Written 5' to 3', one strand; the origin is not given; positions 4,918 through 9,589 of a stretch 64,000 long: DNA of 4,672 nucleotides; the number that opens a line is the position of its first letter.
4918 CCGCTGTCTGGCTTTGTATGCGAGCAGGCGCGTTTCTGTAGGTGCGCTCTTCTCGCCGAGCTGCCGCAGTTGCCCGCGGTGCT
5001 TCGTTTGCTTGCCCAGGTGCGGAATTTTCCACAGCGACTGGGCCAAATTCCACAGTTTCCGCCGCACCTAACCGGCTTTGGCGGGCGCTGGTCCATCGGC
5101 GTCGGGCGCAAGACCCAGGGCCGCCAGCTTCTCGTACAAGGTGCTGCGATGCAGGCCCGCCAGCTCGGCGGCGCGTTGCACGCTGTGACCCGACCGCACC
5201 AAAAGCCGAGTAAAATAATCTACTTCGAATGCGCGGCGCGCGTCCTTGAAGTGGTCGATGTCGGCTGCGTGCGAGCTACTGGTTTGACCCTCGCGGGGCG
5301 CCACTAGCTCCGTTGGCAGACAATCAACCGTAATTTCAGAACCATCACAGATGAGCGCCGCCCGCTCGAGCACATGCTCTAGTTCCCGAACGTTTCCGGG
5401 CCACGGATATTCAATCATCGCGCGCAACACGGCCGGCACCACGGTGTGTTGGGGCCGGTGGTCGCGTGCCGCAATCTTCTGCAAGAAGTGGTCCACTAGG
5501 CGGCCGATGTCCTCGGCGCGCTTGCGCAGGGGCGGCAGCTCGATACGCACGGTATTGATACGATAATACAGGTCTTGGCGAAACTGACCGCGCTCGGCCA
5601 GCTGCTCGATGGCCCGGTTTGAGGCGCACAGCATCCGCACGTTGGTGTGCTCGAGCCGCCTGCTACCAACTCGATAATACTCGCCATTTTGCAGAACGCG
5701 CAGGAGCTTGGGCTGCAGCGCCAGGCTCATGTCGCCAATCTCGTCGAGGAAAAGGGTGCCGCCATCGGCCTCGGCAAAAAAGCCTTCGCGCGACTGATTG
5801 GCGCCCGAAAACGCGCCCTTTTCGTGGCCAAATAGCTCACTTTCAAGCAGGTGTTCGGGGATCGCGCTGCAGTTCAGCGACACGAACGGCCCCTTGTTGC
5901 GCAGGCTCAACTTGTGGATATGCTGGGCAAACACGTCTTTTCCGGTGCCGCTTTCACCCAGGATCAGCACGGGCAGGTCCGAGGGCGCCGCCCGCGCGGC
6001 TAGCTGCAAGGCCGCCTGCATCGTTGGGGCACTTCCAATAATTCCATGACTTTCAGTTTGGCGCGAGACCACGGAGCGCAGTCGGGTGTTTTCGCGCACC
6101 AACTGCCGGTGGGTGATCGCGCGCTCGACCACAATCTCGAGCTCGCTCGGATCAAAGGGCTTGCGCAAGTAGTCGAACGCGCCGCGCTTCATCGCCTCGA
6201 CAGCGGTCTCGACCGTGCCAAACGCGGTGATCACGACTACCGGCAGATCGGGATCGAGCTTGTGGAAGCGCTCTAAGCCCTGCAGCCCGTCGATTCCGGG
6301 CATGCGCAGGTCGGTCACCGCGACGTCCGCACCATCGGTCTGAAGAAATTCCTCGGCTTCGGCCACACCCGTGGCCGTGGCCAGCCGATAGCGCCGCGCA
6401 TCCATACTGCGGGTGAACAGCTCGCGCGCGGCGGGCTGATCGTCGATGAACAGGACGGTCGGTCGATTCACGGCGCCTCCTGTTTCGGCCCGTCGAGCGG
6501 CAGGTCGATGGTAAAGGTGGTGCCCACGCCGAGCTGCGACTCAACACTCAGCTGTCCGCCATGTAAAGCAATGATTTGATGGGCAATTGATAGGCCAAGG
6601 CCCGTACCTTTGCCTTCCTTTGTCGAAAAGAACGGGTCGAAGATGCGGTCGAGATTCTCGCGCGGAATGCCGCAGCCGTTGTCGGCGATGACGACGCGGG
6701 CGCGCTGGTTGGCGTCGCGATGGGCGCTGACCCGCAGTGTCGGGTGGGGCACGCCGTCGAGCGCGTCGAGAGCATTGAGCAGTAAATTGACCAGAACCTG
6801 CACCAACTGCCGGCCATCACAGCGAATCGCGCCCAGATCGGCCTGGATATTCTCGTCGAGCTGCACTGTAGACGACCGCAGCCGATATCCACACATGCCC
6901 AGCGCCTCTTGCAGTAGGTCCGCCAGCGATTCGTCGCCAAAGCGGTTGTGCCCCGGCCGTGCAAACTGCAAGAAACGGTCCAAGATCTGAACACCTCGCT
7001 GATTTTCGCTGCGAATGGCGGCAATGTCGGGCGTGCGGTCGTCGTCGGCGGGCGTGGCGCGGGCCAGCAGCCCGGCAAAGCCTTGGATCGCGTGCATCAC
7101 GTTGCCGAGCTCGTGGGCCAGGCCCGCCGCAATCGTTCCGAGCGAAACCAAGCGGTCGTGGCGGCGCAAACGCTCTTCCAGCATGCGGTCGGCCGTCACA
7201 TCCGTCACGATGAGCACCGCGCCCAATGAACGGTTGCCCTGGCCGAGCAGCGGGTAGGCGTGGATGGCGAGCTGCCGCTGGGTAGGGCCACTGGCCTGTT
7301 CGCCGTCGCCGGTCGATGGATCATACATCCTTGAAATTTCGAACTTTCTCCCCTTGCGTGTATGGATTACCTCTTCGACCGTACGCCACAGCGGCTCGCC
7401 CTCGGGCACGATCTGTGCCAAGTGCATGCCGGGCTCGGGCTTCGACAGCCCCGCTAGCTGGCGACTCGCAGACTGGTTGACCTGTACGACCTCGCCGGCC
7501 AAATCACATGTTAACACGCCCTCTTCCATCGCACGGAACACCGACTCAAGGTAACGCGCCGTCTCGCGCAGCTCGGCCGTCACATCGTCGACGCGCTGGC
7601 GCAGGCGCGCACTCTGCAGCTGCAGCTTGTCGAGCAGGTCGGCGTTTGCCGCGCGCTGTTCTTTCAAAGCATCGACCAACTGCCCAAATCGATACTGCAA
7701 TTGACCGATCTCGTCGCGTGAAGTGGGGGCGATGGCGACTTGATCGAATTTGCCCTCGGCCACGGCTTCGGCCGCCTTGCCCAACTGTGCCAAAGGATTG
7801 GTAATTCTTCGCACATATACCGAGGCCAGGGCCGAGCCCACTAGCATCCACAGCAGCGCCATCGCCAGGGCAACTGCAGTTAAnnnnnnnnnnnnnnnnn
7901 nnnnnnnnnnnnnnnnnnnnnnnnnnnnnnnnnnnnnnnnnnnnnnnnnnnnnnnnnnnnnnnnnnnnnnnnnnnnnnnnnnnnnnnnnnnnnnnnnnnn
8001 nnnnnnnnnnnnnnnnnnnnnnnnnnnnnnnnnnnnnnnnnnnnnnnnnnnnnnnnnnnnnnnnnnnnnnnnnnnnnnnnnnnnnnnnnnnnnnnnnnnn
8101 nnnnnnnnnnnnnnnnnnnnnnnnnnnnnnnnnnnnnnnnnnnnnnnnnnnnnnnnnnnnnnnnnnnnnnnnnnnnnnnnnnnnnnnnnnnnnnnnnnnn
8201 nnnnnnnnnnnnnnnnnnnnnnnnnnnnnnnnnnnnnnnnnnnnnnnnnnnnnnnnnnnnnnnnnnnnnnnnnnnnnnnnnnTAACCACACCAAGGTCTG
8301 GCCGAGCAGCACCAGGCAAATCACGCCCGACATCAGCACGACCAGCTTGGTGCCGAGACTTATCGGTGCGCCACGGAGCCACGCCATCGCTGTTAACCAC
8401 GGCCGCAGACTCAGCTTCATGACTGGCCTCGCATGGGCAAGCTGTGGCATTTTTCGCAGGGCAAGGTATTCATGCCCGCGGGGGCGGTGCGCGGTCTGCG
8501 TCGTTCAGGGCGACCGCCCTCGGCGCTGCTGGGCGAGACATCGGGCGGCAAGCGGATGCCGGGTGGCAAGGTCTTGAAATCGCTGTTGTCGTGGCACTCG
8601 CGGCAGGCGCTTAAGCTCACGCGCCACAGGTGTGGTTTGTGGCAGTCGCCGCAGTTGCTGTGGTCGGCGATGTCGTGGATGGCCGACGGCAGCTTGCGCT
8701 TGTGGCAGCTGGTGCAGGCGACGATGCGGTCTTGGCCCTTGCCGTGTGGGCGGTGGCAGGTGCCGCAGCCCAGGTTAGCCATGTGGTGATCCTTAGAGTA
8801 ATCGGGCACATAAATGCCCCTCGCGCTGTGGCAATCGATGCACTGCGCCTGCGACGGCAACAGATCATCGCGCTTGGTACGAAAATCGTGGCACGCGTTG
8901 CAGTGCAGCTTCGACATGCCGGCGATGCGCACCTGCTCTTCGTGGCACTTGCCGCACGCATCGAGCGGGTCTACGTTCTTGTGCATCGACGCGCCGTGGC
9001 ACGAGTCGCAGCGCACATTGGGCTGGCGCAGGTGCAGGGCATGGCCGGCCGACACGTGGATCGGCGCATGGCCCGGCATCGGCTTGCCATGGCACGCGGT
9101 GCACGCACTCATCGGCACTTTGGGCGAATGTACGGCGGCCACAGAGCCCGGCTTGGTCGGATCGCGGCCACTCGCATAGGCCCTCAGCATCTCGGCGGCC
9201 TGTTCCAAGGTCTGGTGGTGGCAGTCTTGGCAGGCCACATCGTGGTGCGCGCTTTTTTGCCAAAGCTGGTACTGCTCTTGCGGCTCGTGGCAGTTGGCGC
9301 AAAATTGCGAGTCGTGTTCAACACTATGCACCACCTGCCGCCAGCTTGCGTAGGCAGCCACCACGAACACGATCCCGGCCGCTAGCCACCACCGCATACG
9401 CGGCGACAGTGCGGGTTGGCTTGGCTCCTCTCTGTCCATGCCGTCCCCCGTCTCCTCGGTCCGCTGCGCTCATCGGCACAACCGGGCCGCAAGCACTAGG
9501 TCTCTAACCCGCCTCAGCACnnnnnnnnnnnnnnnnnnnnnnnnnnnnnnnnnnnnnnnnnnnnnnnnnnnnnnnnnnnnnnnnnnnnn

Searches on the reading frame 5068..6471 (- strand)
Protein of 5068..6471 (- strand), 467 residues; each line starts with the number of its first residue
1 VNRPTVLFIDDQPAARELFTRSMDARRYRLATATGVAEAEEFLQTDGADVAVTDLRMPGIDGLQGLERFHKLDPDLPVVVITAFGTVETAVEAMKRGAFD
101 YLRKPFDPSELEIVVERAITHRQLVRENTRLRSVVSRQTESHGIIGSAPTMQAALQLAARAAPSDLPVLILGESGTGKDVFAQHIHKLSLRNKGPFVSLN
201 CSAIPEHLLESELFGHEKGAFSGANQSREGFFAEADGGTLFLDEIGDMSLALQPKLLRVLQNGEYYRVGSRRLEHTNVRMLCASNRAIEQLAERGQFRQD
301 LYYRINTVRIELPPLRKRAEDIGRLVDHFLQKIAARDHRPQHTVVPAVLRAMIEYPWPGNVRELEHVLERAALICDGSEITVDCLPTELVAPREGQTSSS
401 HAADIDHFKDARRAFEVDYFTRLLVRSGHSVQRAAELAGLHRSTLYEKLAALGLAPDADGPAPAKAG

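Call 5: search_protein_families(library=pfam, proteins=[window:5068-6471:-])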
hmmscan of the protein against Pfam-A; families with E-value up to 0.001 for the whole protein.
window:5068-6471:- (467 aa): 8 families
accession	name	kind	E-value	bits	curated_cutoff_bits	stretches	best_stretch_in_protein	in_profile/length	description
PF00158.32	Sigma54_activat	-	1.1e-68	230.6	20.2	1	144-311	1-168/168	Sigma-54 interaction domain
PF00072.30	Response_reg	-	4.3e-27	94.9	30.2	1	6-114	1-109/111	Response regulator receiver domain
PF25601.1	AAA_lid_14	-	1.4e-24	86.2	27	1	316-399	1-84/87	AAA+ ATPase lid domain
PF14532.12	Sigma54_activ_2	-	1.5e-23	84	25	1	145-315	1-138/138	Sigma-54 interaction domain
PF02954.25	HTH_8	-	4.9e-06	26.6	22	1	413-451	3-41/42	Bacterial regulatory protein, Fis family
PF07728.20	AAA_5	-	8.6e-06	26.2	22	1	167-287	1-124/139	AAA domain (dynein-related subfamily)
PF07724.20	AAA_2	-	0.00016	22.2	27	1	168-296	6-135/166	AAA domain (Cdc48 subfamily)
PF13191.12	AAA_16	-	0.00039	21.4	32.6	0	154-342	11-132/167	AAA ATPase domain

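Call 7: search_protein_families(library=ncbifam, proteins=[window:5068-6471:-], max_evalue=0.00001)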
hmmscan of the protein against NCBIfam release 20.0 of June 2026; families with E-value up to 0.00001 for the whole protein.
window:5068-6471:- (467 aa): 91 families (the best 25 are shown)
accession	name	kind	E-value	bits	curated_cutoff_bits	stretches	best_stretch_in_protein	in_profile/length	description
TIGR01818.1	ntrC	equivalog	1.4e-128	429.6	558.6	1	6-421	1-412/463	nitrogen regulation protein NR(I)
NF008469.0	PRK11361.1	equivalog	2.5e-125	418.8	714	1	5-456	6-458/461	acetoacetate metabolism transcriptional regulator AtoC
NF008176.1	PRK10923.1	equivalog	3.5e-111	372.1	620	1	1-402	1-398/469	nitrogen regulation protein NR(I)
TIGR02915.1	PEP_resp_reg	equivalog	4.4e-110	368.6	502.6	1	7-454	2-444/445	PEP-CTERM-box response regulator transcription factor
NF007689.0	PRK10365.1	equivalog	3.8e-108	362.1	760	1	6-449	8-439/441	sigma-54-dependent response regulator transcription factor ZraR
NF041946.1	LuxO_transreg_Vib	equivalog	2.8e-104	349.5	800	1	37-405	30-396/463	quorum-sensing sigma-54 dependent transcriptional regulator LuxO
NF011695.0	PRK15115.1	equivalog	4.4e-104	348.7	763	1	5-452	8-436/445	two-component system response regulator GlrR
NF051870.1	NAssimRespRegNtrX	equivalog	9.6e-103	344.5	600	1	6-454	4-452/452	nitrogen assimilation response regulator NtrX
TIGR01817.1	nifA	equivalog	2.2e-100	336.9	528.85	1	124-385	180-438/534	nif-specific transcriptional activator NifA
NF041552.1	TF_PrdR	equivalog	2.3e-100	336.6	795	1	139-450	264-574/577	sigma-54 dependent transcriptional regulator PrdR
NF038308.1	RNA_repair_RtcR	equivalog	4.4e-94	316.2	650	1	86-423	122-474/530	RNA repair transcriptional activator RtcR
NF049963.1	RespRegFlgRCampy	domain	7.4e-93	311.7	750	1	37-386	35-378/429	fla regulon two-component system response regulator FlgR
NF003451.0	PRK05022.1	equivalog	1.1e-92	311.4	476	1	121-453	165-509/512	nitric oxide reductase transcriptional regulator NorR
NF050807.1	TransRegFlbDCaul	equivalog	2.1e-90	303.8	750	1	29-405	26-376/454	sigma-54-dependent transcriptional regulator FlbD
NF011958.0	PRK15429.1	equivalog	5.9e-82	276.4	830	1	122-456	358-688/692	formate hydrogenlyase transcriptional activator FlhA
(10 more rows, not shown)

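Call 18: find_homologous_proteins(query=window:5068-6471:-, max_evalue=1e-60)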
Query window:5068-6471:- (467 aa): 7874 proteins with E <= 1e-60 among 8000 candidates; the best 120 are listed.
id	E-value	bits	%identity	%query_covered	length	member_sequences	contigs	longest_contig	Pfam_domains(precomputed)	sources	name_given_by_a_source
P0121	0.0e+0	1038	100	100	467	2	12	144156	PF00158.33,PF25601.2,PF02954.26,PF14532.13,PF07728.21,PF00072.31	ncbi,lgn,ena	-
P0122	2.7e-270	915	88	100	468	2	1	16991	PF00158.33,PF07724.21,PF25601.2,PF02954.26,PF14532.13,PF07728.21,PF00072.31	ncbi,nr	ncbi:MAG: sigma-54-dependent Fis family transcriptional regulator [Deltaproteobacteria bacterium]|nr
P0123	2.6e-206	704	69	100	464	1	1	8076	PF00158.33,PF07724.21,PF25601.2,PF02954.26,PF14532.13,PF07728.21,PF00072.31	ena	-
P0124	2.4e-204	697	70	98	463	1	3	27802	PF00158.33,PF07724.21,PF25601.2,PF02954.26,PF14532.13,PF07728.21,PF00072.31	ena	-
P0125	6.7e-203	693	69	99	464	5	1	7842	PF00158.33,PF07724.21,PF25601.2,PF02954.26,PF14532.13,PF07728.21,PF00072.31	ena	-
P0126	1.1e-202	692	69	99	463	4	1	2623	PF00158.33,PF07724.21,PF25601.2,PF02954.26,PF14532.13,PF07728.21,PF00072.31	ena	-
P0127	1.7e-202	691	69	99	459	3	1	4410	PF00158.33,PF07724.21,PF25601.2,PF02954.26,PF14532.13,PF07728.21,PF00072.31,PF01078.28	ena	-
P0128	3.9e-202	690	69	99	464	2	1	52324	PF00158.33,PF07724.21,PF25601.2,PF02954.26,PF14532.13,PF07728.21,PF00072.31,PF01078.28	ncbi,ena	-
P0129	1.3e-200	685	69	99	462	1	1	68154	PF00158.33,PF07724.21,PF25601.2,PF02954.26,PF14532.13,PF07728.21,PF00072.31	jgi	jgi:DNA-binding NtrC family response regulator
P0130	2.1e-196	671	68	99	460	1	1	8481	PF00158.33,PF25601.2,PF02954.26,PF14532.13,PF00072.31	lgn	-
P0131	2.5e-193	661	66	99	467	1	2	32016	PF00158.33,PF07724.21,PF25601.2,PF02954.26,PF14532.13,PF07728.21,PF00072.31,PF13191.13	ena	-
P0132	2.7e-192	658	67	98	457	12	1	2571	PF00158.33,PF07724.21,PF25601.2,PF02954.26,PF14532.13,PF07728.21,PF00072.31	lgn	-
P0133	6.7e-192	656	67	97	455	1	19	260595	PF00158.33,PF07724.21,PF25601.2,PF02954.26,PF14532.13,PF07728.21,PF00072.31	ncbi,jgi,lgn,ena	jgi:two-component system response regulator HydG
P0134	7.7e-192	656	67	98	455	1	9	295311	PF00158.33,PF07724.21,PF25601.2,PF02954.26,PF00004.36,PF14532.13,PF07728.21,PF00072.31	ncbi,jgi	jgi:DNA-binding NtrC family response regulator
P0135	5.4e-188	643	65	98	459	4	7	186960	PF00158.33,PF25601.2,PF02954.26,PF14532.13,PF07728.21,PF00072.31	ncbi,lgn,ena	-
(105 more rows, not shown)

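Call 33: find_encoding_contigs(protein=P0122, flank=9000, max_places=2)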
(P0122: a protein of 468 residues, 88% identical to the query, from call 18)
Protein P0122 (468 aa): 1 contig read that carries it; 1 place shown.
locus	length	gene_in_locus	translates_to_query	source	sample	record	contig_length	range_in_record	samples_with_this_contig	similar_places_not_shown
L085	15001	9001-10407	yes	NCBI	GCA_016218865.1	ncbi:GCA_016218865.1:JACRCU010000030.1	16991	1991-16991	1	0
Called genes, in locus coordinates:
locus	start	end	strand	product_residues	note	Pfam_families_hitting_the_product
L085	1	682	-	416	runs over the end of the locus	PF00682:HMGL-like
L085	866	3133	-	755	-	PF13598:DUF4139 (weak)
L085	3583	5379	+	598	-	PF14522:Cytochrome_C7 (faint), PF14537:Cytochrom_c3_2 (faint), PF01292:Ni_hydr_CYTB (weak)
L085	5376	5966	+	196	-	-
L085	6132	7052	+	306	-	PF02085:Cytochrom_CIII (faint), PF14522:Cytochrome_C7 (faint), PF14537:Cytochrom_c3_2 (faint)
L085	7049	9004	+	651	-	PF00672:HAMP, PF00512:HisKA, PF02518:HATPase_c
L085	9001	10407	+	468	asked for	PF00072:Response_reg, PF00158:Sigma54_activat, PF14532:Sigma54_activ_2, PF07724:AAA_2 (faint), PF07728:AAA_5 (weak), PF25601:AAA_lid_14, PF02954:HTH_8 (weak)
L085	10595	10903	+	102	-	-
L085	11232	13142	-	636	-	-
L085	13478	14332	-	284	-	PF00702:Hydrolase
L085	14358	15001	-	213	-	?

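Call 51: search_solved_structures(query=window:5068-6471:-, max_evalue=1e-40)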
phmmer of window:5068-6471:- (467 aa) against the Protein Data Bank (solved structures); distinct sequences matched with E-value up to 1e-40: 35.
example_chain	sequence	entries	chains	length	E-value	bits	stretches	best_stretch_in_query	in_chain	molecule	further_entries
1ny5_A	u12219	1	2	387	3.6e-101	342.4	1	6-380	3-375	transcriptional regulator (NtrC family)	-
4l4u_A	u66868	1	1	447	7.8e-101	341.3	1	5-385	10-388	Transcriptional regulator (NtrC family)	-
5ep0_A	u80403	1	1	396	1.1e-84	288.1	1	4-389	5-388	Putative repressor protein luxO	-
3dzd_A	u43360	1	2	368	4e-79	269.7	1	6-380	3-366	Transcriptional regulator (NtrC family)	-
1ojl_A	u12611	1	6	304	1.3e-78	268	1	144-450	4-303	TRANSCRIPTIONAL REGULATORY PROTEIN ZRAR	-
4ly6_A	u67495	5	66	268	1e-75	258.5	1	126-380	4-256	Transcriptional regulator (NtrC family)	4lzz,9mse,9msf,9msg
1ny6_A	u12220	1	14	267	1.4e-75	258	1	127-380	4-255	transcriptional regulator (NtrC family)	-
9qq6_C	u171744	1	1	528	3.8e-75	256.6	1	125-386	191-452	Nif-specific regulatory protein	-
3m0e_A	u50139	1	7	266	1.2e-74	255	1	139-380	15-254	Transcriptional regulator (NtrC family)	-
5m7n_A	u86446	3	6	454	2e-74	254.2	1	6-454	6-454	Nitrogen assimilation regulatory protein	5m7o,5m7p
8p53_C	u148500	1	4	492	1.4e-71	244.9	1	66-388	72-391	Transcriptional regulator FleQ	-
8pb9_D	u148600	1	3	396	1.6e-70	241.4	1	66-386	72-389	Transcriptional regulator FleQ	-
6jdi_A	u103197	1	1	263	1.4e-69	238.3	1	143-386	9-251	Nitrogen assimilation regulatory protein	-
5exx_A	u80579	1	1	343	1.7e-69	238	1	143-389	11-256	Transcriptional regulator FleQ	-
5exp_A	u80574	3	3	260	5.8e-69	236.2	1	143-386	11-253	Transcriptional regulator FleQ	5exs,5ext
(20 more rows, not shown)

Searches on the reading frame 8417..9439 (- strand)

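Call 5: search_protein_families(library=pfam, proteins=[window:8417-9439:-])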
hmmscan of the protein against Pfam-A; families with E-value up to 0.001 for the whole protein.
window:8417-9439:- (340 aa): 5 families
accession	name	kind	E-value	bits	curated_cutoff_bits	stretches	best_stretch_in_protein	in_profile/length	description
PF14537.11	Cytochrom_c3_2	-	2.6e-13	50.7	25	1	177-247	6-79/79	Cytochrome c3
PF14522.11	Cytochrome_C7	-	6.8e-12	45.5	24.8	1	106-167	7-67/67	Cytochrome c7 and related cytochrome c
PF02085.21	Cytochrom_CIII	-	2.6e-09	37.8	22.9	0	62-119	25-84/101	Class III cytochrome C family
PF03264.19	Cytochrom_NNT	-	2.5e-07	31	24.1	1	19-82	12-79/174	NapC/NirT cytochrome c family, N-terminal region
PF22678.1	Cytochrom_c_NrfB-like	-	3.9e-05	24.5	27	0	162-235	1-71/89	Cytochrome c-type protein NrfB-like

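Call 7: search_protein_families(library=ncbifam, proteins=[window:8417-9439:-], max_evalue=0.00001)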
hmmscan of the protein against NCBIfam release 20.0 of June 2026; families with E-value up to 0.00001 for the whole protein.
window:8417-9439:- (340 aa): 2 families
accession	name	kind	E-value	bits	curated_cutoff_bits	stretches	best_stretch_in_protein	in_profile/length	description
TIGR03153.1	cytochr_NrfH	equivalog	1.3e-08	35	134.2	1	20-153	3-138/138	cytochrome c nitrite reductase small subunit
TIGR03508.1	decahem_SO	subfamily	4.4e-07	29.6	192.2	0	38-86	64-113/258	DmsE family decaheme c-type cytochrome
